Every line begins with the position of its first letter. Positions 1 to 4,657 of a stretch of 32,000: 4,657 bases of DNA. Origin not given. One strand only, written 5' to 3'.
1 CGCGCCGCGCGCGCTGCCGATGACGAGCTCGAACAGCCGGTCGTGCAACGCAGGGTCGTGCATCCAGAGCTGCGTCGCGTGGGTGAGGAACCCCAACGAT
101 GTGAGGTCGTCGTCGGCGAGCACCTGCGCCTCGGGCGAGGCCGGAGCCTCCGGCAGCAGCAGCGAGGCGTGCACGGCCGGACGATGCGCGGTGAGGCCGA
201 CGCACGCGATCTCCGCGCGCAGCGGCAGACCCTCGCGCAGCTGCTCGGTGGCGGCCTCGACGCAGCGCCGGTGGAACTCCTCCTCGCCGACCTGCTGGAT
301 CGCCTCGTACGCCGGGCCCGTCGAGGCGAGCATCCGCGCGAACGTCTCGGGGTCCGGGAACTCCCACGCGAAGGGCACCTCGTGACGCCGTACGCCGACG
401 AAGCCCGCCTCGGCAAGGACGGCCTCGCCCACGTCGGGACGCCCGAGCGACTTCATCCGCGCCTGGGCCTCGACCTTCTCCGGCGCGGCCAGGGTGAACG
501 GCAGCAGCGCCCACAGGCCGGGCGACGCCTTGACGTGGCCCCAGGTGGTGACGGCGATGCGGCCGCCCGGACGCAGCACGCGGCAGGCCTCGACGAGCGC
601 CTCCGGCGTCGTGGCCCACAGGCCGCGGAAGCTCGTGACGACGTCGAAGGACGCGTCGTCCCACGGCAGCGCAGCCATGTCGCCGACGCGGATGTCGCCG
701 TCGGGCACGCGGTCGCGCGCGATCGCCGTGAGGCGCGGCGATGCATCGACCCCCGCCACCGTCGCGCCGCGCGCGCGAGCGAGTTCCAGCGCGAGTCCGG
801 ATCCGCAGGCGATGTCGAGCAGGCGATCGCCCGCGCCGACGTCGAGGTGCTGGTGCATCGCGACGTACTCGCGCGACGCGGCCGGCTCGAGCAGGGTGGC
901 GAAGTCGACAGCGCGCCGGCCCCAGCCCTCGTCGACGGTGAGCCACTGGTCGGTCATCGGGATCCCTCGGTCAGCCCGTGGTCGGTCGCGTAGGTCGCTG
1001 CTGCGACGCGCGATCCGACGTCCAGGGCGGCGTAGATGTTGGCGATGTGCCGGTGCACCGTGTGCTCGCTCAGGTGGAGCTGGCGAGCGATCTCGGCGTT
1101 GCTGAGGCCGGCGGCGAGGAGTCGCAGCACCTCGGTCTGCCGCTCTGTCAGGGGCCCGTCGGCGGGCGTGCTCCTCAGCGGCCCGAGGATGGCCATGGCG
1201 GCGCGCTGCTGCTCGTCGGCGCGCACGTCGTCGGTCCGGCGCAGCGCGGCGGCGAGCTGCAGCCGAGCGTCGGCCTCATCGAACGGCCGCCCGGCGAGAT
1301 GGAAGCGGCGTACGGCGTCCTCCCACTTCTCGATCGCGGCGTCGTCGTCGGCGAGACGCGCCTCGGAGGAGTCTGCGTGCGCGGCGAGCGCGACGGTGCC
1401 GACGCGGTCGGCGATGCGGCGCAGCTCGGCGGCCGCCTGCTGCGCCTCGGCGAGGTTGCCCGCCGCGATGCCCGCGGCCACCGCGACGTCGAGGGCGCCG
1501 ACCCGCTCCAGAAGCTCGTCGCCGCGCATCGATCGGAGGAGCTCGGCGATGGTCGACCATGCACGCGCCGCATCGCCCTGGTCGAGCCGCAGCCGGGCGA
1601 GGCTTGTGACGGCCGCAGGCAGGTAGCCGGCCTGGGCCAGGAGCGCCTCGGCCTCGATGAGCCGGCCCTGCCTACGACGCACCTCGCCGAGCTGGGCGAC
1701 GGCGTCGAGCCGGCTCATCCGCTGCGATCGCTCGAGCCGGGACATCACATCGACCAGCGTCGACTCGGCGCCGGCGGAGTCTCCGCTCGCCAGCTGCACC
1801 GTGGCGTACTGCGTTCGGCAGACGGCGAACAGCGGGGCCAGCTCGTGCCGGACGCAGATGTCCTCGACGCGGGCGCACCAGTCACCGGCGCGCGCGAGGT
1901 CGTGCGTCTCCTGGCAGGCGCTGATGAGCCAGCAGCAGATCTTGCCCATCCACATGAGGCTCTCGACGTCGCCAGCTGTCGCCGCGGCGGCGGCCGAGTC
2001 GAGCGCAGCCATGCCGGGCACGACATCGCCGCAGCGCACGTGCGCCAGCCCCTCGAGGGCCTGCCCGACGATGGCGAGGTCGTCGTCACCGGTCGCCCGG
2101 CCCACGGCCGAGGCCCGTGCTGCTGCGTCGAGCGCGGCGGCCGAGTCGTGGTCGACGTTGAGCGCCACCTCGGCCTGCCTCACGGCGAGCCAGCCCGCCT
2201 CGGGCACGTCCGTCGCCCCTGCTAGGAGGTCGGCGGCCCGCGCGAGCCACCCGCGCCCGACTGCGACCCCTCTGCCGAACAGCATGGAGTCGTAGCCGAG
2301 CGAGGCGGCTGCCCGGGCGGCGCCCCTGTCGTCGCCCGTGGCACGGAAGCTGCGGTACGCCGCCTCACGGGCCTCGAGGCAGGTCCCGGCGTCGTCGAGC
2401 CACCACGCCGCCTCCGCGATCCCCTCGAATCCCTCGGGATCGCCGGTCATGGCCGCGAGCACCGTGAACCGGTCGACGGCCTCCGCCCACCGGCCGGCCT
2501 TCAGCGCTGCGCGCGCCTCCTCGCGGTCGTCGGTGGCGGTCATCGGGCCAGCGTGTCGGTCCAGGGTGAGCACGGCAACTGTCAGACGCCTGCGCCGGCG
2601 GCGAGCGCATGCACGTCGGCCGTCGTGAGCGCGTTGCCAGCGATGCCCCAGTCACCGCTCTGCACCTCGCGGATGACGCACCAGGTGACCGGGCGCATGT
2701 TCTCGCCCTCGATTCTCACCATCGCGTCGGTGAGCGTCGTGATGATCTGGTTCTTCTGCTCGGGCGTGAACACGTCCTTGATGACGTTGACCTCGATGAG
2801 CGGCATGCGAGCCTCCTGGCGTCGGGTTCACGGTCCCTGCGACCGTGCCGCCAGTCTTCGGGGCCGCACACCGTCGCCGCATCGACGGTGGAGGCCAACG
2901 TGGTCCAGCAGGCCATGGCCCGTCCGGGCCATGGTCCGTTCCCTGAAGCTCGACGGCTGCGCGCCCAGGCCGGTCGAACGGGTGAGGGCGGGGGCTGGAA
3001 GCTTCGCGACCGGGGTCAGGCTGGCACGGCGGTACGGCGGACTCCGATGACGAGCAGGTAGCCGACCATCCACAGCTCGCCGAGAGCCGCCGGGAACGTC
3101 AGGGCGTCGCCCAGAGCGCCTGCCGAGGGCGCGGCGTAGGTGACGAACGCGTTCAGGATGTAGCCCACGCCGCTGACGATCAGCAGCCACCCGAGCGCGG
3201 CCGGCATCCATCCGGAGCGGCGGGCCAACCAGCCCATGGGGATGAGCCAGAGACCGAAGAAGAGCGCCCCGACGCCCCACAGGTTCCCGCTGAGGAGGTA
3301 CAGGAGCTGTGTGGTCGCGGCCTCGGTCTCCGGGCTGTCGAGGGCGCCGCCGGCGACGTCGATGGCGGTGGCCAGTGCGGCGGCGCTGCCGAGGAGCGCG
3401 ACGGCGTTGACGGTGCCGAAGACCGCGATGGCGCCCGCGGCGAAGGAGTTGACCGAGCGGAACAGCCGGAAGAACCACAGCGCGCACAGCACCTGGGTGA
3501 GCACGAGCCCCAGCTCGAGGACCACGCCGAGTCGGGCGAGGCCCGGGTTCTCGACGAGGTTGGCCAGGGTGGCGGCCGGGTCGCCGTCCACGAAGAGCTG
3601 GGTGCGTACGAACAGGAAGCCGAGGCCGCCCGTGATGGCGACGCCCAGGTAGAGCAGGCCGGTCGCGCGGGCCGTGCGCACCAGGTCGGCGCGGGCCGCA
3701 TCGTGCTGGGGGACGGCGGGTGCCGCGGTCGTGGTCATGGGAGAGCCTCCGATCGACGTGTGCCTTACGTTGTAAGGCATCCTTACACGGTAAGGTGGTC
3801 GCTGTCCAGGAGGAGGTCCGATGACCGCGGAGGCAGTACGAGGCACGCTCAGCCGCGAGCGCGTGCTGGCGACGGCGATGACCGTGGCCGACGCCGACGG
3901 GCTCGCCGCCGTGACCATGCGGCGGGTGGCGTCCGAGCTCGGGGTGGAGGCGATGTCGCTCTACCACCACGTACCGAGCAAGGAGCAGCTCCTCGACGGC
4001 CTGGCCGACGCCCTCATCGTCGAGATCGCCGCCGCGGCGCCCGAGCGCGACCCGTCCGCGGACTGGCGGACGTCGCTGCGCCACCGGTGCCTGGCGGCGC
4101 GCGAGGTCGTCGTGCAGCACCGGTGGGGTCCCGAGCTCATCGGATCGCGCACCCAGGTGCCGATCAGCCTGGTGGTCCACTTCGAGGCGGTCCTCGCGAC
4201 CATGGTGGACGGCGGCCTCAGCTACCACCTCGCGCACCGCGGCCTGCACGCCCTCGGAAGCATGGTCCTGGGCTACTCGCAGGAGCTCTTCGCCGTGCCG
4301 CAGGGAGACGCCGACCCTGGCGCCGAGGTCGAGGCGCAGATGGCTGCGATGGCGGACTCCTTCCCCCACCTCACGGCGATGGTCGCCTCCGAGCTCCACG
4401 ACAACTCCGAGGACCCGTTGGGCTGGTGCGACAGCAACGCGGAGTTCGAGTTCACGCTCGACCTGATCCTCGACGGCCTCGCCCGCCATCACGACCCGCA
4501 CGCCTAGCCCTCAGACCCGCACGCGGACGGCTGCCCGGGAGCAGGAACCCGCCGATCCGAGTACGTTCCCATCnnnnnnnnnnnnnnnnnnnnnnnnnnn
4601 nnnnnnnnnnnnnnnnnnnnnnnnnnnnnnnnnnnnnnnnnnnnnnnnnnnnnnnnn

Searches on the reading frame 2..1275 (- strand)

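Call 29: search_protein_families(library=pfam, proteins=[window:2-1275:-], max_evalue=0.01)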
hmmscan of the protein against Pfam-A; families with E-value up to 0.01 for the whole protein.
window:2-1275:- (424 aa): 9 families
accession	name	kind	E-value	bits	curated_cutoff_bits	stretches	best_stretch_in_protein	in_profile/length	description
PF08241.18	Methyltransf_11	-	2e-19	70.5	21.2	1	153-241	1-94/95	Methyltransferase domain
PF13649.12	Methyltransf_25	-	4.3e-17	63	27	1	153-238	2-97/97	Methyltransferase domain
PF13847.12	Methyltransf_31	-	5.4e-12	46.1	27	1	149-252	4-119/145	Methyltransferase domain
PF01209.24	Ubie_methyltran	-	7.7e-10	39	20.1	1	147-249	46-158/233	ubiE/COQ5 methyltransferase family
PF13489.12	Methyltransf_23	-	5e-09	36.5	27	1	148-246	22-120/164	Methyltransferase domain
PF08242.18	Methyltransf_12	-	2.7e-07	31.7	30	1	153-240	1-98/98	Methyltransferase domain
PF02353.26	CMAS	-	0.00024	20.9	27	1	129-207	43-123/273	Mycolic acid cyclopropane synthetase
PF05148.21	Methyltransf_8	-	0.003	17.9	27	1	191-242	104-156/219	Hypothetical methyltransferase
PF00107.32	ADH_zinc_N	-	0.0085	16.5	31.8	0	161-248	5-93/129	Zinc-binding dehydrogenase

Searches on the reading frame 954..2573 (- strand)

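Call 9: search_protein_families(library=pfam, proteins=[window:954-2573:-], max_evalue=0.01)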
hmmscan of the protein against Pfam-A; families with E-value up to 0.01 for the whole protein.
window:954-2573:- (539 aa): 13 families
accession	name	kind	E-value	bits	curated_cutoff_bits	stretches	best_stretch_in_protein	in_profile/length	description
PF00196.25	GerE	-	1.9e-18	66.3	23.5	1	474-529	2-57/57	Bacterial regulatory proteins, luxR family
PF08281.18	Sigma70_r4_2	-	1e-06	28.7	25.7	1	475-514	11-51/54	Sigma-70, region 4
PF13384.12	HTH_23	-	2.4e-06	27.6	24.6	1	481-510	9-38/50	Homeodomain-like domain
PF14493.12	HTH_40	-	0.00027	21.6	27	1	481-516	4-39/89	Helix-turn-helix domain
PF13412.12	HTH_24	-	0.00028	20.8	21.9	1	482-511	8-39/48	Winged helix-turn-helix DNA-binding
PF13551.12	HTH_29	-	0.0005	20.5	28.1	1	481-510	3-33/64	Winged helix-turn helix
PF08279.18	HTH_11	-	0.0011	19.2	25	1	478-515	1-41/55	HTH domain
PF13936.12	HTH_38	-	0.0014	18.7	27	1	481-510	12-41/44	Helix-turn-helix domain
PF13542.12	HTH_Tnp_ISL3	-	0.0022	17.9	27.4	1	481-508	19-45/51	Helix-turn-helix domain of transposase family ISL3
PF12840.13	HTH_20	-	0.0025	18.2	27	0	481-511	8-40/51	Helix-turn-helix domain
PF04545.22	Sigma70_r4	-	0.004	17.1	24.1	1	475-512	5-43/50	Sigma-70, region 4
PF13404.12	HTH_AsnC-type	-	0.0057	16.9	27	0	490-508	18-36/42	AsnC-type helix-turn-helix domain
PF13556.12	HTH_30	-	0.0097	16.1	27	0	486-518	9-41/59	PucR C-terminal helix-turn-helix domain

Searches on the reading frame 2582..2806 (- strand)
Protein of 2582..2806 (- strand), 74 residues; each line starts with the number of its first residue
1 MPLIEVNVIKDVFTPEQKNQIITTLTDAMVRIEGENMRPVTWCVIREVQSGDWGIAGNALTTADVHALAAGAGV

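Call 9: search_protein_families(library=pfam, proteins=[window:2582-2806:-], max_evalue=0.01)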
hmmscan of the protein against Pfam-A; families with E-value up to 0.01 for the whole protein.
window:2582-2806:- (74 aa): 1 family
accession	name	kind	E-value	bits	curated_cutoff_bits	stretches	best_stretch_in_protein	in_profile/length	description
PF01361.26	Tautomerase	-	1.8e-11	44.2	22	1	2-62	1-59/60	Tautomerase enzyme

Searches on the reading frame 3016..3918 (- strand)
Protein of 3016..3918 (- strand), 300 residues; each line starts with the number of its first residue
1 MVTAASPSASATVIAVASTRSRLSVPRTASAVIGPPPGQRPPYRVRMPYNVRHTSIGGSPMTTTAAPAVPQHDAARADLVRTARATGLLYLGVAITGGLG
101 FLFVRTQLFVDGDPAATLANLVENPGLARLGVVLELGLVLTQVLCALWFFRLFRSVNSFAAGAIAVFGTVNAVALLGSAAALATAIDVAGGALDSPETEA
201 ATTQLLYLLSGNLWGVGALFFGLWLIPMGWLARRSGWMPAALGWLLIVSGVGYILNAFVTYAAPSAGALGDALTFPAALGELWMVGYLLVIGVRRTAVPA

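Call 9: search_protein_families(library=pfam, proteins=[window:3016-3918:-], max_evalue=0.01)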
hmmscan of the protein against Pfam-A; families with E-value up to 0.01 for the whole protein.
window:3016-3918:- (300 aa): 1 family
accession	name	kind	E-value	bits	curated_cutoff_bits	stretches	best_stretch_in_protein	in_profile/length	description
PF14329.11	DUF4386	-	1.8e-51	175.5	27.6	1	86-292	2-210/210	Domain of unknown function (DUF4386)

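Call 43: search_protein_families(library=pfam, proteins=[window:3016-3780:-], max_evalue=0.1)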
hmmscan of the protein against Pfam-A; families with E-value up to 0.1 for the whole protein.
window:3016-3780:- (254 aa): 1 family
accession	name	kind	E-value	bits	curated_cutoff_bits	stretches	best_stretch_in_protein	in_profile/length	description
PF14329.11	DUF4386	-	1.2e-51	176.1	27.6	1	40-246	2-210/210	Domain of unknown function (DUF4386)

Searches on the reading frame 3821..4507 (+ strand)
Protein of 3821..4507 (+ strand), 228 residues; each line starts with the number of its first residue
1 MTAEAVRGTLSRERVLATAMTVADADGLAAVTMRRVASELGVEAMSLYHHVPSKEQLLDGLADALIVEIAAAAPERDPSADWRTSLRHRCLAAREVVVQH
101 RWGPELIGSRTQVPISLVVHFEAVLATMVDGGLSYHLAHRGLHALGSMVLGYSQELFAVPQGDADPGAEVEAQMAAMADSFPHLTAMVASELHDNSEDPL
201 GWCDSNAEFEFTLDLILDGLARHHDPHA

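Call 4: search_protein_families(library=pfam, proteins=[window:3821-4507:+], max_evalue=0.01)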
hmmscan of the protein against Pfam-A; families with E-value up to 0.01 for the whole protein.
window:3821-4507:+ (228 aa): 2 families
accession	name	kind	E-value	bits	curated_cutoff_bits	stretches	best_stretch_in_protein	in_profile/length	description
PF02909.22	TetR_C_1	-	5.2e-15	56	21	1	77-221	4-143/146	Tetracyclin repressor-like, C-terminal domain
PF00440.29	TetR_N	-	2.5e-10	40.4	24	1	16-59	2-45/47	Bacterial regulatory proteins, tetR family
